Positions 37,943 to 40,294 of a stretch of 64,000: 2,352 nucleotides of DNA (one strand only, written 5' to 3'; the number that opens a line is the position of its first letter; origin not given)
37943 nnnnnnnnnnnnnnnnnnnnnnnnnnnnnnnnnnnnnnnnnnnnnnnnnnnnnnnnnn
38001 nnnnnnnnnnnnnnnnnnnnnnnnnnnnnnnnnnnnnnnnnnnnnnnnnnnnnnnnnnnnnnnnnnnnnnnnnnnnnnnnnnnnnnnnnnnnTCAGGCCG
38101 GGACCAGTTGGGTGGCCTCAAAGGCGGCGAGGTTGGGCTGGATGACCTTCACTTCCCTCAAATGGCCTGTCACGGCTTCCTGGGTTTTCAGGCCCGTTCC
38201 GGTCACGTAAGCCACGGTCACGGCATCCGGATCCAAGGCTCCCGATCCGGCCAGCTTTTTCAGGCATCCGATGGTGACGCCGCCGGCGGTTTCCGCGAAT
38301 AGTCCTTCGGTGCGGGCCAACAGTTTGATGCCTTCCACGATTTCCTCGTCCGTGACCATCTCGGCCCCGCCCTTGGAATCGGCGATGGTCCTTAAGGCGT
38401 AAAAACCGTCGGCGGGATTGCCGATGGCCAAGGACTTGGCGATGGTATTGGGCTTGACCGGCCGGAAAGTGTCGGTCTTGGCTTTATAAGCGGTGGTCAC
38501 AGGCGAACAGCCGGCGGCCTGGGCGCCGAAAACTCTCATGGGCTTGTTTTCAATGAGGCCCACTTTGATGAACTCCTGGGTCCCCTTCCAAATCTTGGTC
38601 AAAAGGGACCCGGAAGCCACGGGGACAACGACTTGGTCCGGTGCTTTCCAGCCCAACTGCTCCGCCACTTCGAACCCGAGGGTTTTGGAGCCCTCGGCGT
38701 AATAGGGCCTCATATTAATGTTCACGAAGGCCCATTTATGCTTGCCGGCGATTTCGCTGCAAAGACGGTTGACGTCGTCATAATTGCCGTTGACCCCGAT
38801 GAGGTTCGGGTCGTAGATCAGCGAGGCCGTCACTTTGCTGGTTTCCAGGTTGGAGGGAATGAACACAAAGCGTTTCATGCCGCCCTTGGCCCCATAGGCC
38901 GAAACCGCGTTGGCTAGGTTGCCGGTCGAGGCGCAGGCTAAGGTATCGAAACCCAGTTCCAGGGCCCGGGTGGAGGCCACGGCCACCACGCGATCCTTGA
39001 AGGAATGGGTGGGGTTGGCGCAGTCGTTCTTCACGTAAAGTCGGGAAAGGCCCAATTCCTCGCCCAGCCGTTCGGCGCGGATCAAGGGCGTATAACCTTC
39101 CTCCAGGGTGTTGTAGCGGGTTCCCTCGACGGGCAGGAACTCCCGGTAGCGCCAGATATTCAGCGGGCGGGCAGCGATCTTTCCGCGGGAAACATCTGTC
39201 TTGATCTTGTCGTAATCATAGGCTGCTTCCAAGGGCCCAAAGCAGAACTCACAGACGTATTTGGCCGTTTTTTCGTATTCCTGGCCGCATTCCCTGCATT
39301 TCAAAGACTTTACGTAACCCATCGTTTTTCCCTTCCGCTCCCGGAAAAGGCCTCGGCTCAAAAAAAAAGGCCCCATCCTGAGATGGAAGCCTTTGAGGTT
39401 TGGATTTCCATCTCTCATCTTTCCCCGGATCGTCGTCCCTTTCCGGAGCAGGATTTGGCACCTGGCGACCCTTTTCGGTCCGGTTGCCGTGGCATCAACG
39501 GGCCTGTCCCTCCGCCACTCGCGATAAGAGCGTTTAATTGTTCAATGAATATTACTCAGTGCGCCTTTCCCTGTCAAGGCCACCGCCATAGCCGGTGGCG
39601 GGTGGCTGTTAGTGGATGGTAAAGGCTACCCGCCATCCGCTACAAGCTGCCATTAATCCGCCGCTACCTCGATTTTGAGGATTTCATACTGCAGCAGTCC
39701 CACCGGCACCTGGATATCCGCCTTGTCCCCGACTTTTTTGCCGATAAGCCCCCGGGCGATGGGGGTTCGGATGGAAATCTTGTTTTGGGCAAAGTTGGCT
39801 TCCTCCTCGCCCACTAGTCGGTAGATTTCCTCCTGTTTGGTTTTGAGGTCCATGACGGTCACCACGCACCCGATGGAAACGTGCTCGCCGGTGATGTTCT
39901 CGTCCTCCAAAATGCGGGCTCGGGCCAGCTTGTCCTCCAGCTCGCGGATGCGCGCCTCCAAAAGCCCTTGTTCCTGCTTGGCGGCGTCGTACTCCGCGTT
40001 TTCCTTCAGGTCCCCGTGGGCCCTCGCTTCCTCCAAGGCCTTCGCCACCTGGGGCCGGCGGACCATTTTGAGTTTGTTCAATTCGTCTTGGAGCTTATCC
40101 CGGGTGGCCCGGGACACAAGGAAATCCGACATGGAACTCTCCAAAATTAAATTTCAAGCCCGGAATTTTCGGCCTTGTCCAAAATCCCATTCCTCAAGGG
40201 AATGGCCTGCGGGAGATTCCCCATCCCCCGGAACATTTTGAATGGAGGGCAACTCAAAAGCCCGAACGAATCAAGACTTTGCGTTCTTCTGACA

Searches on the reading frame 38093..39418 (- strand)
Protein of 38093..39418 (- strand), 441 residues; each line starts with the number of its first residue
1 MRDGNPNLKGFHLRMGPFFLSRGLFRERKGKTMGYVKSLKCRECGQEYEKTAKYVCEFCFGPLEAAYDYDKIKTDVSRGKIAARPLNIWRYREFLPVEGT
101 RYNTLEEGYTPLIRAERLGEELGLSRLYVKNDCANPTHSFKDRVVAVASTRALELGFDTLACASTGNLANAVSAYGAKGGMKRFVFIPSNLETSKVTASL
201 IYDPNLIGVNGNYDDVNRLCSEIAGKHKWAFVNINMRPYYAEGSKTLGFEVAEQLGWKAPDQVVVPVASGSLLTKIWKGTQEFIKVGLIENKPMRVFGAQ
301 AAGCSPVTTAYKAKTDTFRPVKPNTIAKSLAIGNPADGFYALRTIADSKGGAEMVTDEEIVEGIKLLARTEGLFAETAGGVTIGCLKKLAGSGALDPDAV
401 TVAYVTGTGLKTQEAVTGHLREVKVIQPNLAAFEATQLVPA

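Call 58: search_protein_families(library=pfam, proteins=[window:38093-39418:-])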
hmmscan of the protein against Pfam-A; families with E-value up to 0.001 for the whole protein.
window:38093-39418:- (441 aa): 2 families
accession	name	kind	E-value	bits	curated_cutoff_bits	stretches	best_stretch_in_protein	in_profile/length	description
PF00291.31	PALP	-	6.3e-66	223.1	35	1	105-407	3-295/295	Pyridoxal-phosphate dependent enzyme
PF05810.19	NinF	-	4.1e-07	30.2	27.5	1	40-64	1-25/25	NinF protein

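Call 79: search_protein_families(library=ncbifam, proteins=[window:38093-39418:-], max_evalue=1e-10)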
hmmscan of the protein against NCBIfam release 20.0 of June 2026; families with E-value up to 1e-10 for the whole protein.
window:38093-39418:- (441 aa): 16 families
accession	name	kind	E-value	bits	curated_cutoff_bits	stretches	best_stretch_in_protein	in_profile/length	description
NF006050.0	PRK08197.1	equivalog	8.7e-91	304.7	303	1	33-423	3-395/406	threonine synthase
TIGR00260.1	thrC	equivalog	9e-87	291.4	167.1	1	88-414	1-340/340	threonine synthase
NF004170.0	PRK05638.1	equivalog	4.5e-66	223.2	421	1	39-413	2-359/442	threonine synthase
NF005035.0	PRK06450.1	equivalog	8e-45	153.1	301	1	39-412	4-337/338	threonine synthase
NF006205.0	PRK08329.1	equivalog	2.3e-43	148.5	358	1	39-412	2-346/347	threonine synthase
NF004996.0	PRK06381.1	equivalog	2.3e-42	145.2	266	1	106-407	12-316/319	threonine synthase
TIGR01127.1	ilvA_1Cterm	equivalog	4.9e-19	68.6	378.75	1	110-386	1-265/380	threonine ammonia-lyase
TIGR03844.1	cysteate_syn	equivalog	9.1e-19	67.5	324.9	1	39-413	3-383/398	cysteate synthase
NF006390.0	PRK08639.1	equivalog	5.8e-14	51.9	421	1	110-389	26-297/418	threonine ammonia-lyase IlvA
NF006455.0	PRK08813.1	equivalog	2.1e-13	50.3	489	1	110-392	40-299/374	threonine dehydratase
NF006389.0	PRK08638.1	equivalog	2.7e-13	49.6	453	1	110-387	28-293/333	bifunctional threonine ammonia-lyase/L-serine ammonia-lyase TdcB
TIGR01124.1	ilvA_2Cterm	equivalog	3e-12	45.9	411.3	1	109-276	17-183/499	threonine ammonia-lyase, biosynthetic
NF005292.0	PRK06815.1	equivalog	4.5e-12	45.7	371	1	109-390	21-291/320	threonine/serine dehydratase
NF005680.0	PRK07476.1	equivalog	7.4e-12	44.9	413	1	109-411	23-312/326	hydroxyectoine utilization dehydratase EutB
NF006674.0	PRK09224.1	subfamily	2.8e-11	42.8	577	1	110-394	26-299/508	threonine ammonia-lyase IlvA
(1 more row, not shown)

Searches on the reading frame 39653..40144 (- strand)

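Call 58: search_protein_families(library=pfam, proteins=[window:39653-40144:-])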
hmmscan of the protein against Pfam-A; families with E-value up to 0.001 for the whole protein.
window:39653-40144:- (163 aa): 2 families
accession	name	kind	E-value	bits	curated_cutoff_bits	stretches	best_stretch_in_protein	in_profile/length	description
PF03449.20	GreA_GreB_N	-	1.6e-28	99.1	24.5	1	10-78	3-71/71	Transcription elongation factor, N-terminal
PF01272.25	GreA_GreB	-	3.8e-25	88.1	26.9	1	87-159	4-76/77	Transcription elongation factor, GreA/GreB, C-term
